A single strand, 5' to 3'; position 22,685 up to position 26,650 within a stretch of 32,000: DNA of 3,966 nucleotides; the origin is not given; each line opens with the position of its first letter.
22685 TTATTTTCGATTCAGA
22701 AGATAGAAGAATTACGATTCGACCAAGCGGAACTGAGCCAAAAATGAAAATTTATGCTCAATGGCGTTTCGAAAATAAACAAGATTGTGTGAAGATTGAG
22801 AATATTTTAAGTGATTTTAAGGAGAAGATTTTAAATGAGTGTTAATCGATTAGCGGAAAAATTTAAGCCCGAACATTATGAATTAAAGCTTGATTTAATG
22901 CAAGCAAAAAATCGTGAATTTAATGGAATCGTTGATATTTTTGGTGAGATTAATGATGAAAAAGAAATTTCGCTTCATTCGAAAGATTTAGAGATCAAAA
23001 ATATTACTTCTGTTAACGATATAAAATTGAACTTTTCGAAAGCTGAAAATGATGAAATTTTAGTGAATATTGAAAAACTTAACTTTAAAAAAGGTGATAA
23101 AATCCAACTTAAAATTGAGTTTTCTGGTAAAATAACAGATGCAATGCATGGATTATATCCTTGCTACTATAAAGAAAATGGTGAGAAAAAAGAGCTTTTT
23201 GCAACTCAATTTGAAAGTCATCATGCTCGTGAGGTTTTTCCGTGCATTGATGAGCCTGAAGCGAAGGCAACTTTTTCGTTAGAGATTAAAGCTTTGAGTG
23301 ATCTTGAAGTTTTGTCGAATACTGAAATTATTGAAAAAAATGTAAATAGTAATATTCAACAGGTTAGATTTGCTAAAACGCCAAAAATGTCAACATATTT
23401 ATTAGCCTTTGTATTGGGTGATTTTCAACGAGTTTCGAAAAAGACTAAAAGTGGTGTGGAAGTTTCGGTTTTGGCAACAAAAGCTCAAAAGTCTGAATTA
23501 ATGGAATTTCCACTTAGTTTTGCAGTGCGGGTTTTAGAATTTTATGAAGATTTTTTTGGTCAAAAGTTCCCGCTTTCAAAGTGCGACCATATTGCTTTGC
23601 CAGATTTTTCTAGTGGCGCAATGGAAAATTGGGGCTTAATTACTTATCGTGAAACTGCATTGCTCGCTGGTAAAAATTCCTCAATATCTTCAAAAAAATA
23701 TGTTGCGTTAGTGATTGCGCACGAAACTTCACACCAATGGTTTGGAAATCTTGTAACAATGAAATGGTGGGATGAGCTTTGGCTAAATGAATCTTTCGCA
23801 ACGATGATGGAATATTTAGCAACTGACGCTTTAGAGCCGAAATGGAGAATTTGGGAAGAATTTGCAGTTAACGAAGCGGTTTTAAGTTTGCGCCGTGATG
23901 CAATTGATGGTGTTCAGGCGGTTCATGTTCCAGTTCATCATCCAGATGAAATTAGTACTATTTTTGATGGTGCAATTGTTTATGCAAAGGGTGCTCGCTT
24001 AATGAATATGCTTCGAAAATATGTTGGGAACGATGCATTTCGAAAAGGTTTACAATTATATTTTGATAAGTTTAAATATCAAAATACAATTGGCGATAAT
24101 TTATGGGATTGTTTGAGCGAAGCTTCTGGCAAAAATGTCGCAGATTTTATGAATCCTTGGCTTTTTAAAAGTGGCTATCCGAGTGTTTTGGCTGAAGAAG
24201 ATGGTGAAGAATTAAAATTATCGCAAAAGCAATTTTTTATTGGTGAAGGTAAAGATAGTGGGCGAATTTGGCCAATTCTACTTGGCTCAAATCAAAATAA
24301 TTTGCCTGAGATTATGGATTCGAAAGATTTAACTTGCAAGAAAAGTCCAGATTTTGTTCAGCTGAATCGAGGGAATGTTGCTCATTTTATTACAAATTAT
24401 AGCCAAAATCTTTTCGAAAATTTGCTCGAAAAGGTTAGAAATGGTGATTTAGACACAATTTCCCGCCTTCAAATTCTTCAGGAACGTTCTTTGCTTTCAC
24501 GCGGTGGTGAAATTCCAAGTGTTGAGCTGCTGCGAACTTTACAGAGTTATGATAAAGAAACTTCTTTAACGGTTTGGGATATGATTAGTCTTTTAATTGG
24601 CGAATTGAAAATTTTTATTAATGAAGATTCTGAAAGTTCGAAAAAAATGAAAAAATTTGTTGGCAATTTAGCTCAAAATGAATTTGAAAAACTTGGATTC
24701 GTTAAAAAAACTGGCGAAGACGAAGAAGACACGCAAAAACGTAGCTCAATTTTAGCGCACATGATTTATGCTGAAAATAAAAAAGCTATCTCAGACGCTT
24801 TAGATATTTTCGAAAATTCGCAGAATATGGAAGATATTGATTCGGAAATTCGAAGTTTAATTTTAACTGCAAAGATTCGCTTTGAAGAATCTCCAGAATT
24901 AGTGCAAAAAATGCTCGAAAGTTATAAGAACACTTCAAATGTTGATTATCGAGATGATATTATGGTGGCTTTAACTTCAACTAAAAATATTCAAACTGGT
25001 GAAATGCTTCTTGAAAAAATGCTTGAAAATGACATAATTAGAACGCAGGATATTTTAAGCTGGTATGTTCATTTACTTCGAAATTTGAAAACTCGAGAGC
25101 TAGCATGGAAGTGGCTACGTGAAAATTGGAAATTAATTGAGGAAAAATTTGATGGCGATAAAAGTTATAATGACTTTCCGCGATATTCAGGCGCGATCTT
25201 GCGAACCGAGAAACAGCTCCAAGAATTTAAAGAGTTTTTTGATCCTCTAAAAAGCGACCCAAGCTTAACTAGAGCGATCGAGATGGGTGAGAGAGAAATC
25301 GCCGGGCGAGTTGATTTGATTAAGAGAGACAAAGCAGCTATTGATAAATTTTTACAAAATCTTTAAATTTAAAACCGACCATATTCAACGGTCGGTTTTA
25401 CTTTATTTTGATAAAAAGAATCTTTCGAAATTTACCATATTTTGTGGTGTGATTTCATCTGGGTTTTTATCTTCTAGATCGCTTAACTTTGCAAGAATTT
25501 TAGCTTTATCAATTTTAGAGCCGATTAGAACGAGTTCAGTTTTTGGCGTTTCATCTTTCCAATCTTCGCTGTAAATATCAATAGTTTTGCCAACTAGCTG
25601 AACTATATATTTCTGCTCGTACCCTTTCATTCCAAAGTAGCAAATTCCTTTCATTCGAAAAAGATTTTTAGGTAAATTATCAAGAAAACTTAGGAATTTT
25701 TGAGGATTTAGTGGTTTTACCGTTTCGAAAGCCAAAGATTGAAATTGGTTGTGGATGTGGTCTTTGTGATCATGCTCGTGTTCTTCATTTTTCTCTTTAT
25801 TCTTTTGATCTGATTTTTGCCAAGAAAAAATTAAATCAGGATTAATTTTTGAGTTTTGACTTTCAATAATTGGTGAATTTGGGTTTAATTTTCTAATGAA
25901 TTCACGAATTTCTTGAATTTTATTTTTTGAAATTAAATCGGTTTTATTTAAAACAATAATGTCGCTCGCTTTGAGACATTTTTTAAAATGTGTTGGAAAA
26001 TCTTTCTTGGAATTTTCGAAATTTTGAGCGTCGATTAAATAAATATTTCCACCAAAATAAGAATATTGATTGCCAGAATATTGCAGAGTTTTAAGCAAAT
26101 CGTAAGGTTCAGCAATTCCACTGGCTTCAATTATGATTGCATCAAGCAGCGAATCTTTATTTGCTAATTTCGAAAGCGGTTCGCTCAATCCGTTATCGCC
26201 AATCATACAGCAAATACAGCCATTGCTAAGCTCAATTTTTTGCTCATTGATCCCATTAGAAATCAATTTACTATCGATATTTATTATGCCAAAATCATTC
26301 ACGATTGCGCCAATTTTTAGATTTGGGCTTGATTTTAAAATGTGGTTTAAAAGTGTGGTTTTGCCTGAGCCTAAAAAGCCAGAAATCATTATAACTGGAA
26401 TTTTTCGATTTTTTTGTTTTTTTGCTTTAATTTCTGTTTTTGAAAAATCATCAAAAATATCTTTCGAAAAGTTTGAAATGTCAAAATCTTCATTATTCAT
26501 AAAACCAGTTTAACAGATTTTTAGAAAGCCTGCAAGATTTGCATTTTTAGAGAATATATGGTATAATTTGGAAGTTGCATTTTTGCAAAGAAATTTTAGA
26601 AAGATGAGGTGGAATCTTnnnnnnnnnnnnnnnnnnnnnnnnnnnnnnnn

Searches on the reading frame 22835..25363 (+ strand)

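Call 8: search_protein_families(library=pfam, proteins=[window:22835-25363:+], max_evalue=1)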
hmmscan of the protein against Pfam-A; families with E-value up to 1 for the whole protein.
window:22835-25363:+ (843 aa): 5 families
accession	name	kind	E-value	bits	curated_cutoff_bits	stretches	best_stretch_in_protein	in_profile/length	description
PF01433.26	Peptidase_M1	-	4.2e-82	275.4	27.7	1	227-442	3-218/218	Peptidase family M1 domain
PF11838.14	ERAP1_C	-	9e-56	190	38.2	1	507-817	1-311/318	ERAP1-like C-terminal domain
PF17900.6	Peptidase_M1_N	-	7.7e-49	166.8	25.8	1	11-189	1-186/186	Peptidase M1 N-terminal domain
PF01954.22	AF2212-like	-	0.035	15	21.6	0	80-115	18-48/59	AF2212-like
PF20184.3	DUF6547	-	0.05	14.4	27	1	633-669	49-85/117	Family of unknown function (DUF6547)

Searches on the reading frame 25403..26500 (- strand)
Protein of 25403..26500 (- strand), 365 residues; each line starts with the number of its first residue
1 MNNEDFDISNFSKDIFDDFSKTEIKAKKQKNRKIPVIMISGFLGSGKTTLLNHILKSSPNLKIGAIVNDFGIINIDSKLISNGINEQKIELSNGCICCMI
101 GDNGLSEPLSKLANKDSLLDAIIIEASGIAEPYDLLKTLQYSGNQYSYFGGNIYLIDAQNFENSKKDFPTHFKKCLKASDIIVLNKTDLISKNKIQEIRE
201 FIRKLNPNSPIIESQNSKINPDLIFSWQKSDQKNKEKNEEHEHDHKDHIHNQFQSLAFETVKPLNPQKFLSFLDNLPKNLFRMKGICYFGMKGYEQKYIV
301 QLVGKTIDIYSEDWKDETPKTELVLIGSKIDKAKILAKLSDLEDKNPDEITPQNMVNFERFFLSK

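Call 8: search_protein_families(library=pfam, proteins=[window:25403-26500:-], max_evalue=1)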
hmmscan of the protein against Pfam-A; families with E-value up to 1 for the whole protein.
window:25403-26500:- (365 aa): 25 families
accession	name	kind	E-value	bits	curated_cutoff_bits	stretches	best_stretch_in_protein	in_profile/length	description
PF02492.25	cobW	-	1.2e-46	159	20.7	1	35-212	1-179/180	CobW/HypB/UreG, nucleotide-binding domain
PF07683.19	CobW_C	-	5.6e-18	65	22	1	253-341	1-92/94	Cobalamin synthesis protein cobW C-terminal domain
PF03193.22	RsgA_GTPase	-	2.7e-05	24.5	30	2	178-218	54-95/174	RsgA GTPase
PF00009.33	GTP_EFTU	-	0.00051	20.1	26.5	1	33-59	2-28/188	Elongation factor Tu GTP binding domain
PF25199.1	nSTAND_NTPase5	-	0.0014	18.9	34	1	24-54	33-61/145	Novel STAND NTPase 5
PF03029.23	ATP_bind_1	-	0.0021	18.4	27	1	39-200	1-181/240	Conserved hypothetical ATP binding protein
PF00931.28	NB-ARC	-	0.008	15.9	23.5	1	24-60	8-44/248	NB-ARC domain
PF02367.23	TsaE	-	0.017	15.5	26.6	1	31-57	18-44/128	Threonylcarbamoyl adenosine biosynthesis protein TsaE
PF01926.29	MMR_HSR1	-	0.024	15.2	21.9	0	37-60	2-23/113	50S ribosome-binding GTPase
PF25201.1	nSTAND6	-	0.033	14.6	27.7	1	23-59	7-43/148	Novel STAND NTPase 6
PF01443.25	Viral_helicase1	-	0.034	14.4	21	1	37-60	1-22/228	Viral superfamily 1 RNA helicase core domain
PF00437.27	T2SSE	-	0.046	12.8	24.9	1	31-56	139-164/370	Type II/IV secretion system protein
PF13238.12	AAA_18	-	0.05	14.5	29.4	1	37-70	1-31/128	AAA domain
PF10662.15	PduV-EutP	-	0.057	13.7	21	0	37-54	4-21/143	Ethanolamine utilisation - propanediol utilisation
PF13191.12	AAA_16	-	0.062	14.2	32.6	1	32-58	23-48/167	AAA ATPase domain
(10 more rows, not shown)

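Call 57: find_encoding_contigs(protein=window:25403-26500:-, flank=5000, max_places=10)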
Protein window:25403-26500:- (365 aa): 22 contigs read that carry it; 10 places shown.
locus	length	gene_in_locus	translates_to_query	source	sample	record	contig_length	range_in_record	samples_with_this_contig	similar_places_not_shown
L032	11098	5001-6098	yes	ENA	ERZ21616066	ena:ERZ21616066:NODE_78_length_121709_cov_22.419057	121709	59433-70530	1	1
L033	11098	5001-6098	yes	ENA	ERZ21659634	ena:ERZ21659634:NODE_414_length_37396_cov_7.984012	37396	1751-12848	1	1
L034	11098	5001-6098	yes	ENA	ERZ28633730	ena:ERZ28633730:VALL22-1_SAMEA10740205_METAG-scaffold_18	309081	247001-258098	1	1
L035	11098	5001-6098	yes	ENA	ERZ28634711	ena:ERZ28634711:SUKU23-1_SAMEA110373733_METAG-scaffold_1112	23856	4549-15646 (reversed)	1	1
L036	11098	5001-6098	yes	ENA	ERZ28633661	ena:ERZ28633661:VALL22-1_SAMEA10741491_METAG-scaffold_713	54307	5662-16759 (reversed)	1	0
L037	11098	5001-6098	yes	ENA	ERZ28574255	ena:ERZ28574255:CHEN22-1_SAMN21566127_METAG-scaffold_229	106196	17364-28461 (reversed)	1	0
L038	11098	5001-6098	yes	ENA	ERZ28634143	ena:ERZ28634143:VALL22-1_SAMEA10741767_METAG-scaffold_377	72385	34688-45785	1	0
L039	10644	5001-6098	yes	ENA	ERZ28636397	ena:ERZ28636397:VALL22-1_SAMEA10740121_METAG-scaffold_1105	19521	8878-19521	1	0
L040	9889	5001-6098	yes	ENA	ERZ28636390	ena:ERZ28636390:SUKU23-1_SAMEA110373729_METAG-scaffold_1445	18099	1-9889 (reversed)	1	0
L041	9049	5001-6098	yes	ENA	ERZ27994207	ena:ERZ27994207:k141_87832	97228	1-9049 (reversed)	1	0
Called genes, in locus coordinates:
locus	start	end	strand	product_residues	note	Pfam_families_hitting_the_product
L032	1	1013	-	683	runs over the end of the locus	PF17191:RecG_wedge, PF00176:SNF2-rel_dom (weak), PF00270:DEAD, PF04851:ResIII, PF13604:AAA_30, PF19833:RecG_dom3_C (faint), PF00271:Helicase_C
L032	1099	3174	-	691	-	PF00753:Lactamase_B, PF12706:Lactamase_B_2, PF22505:RNase_J_b_CASP, PF07521:RMMBL, PF17770:RNase_J_C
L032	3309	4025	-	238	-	-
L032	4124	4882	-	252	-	-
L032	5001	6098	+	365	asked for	PF02492:cobW, PF07683:CobW_C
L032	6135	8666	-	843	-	PF17900:Peptidase_M1_N, PF01433:Peptidase_M1, PF11838:ERAP1_C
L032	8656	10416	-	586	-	PF02878:PGM_PMM_I, PF02879:PGM_PMM_II, PF02880:PGM_PMM_III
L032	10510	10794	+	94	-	PF18910:DUF5665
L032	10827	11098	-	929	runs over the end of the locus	PF00912:Transgly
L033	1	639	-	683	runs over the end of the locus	PF17191:RecG_wedge, PF00176:SNF2-rel_dom (weak), PF00270:DEAD, PF04851:ResIII, PF13604:AAA_30, PF19833:RecG_dom3_C (faint), PF00271:Helicase_C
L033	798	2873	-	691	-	PF00753:Lactamase_B, PF12706:Lactamase_B_2, PF22505:RNase_J_b_CASP, PF07521:RMMBL, PF17770:RNase_J_C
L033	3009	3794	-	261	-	-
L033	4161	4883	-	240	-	-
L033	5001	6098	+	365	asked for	PF02492:cobW, PF07683:CobW_C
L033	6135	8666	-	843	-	PF17900:Peptidase_M1_N, PF01433:Peptidase_M1, PF11838:ERAP1_C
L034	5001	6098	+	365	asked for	PF02492:cobW, PF07683:CobW_C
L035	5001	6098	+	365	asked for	PF02492:cobW, PF07683:CobW_C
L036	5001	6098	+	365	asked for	PF02492:cobW, PF07683:CobW_C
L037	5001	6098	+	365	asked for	PF02492:cobW, PF07683:CobW_C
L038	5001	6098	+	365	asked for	PF02492:cobW, PF07683:CobW_C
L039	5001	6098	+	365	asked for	PF02492:cobW, PF07683:CobW_C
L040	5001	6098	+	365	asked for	PF02492:cobW, PF07683:CobW_C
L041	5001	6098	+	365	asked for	PF02492:cobW, PF07683:CobW_C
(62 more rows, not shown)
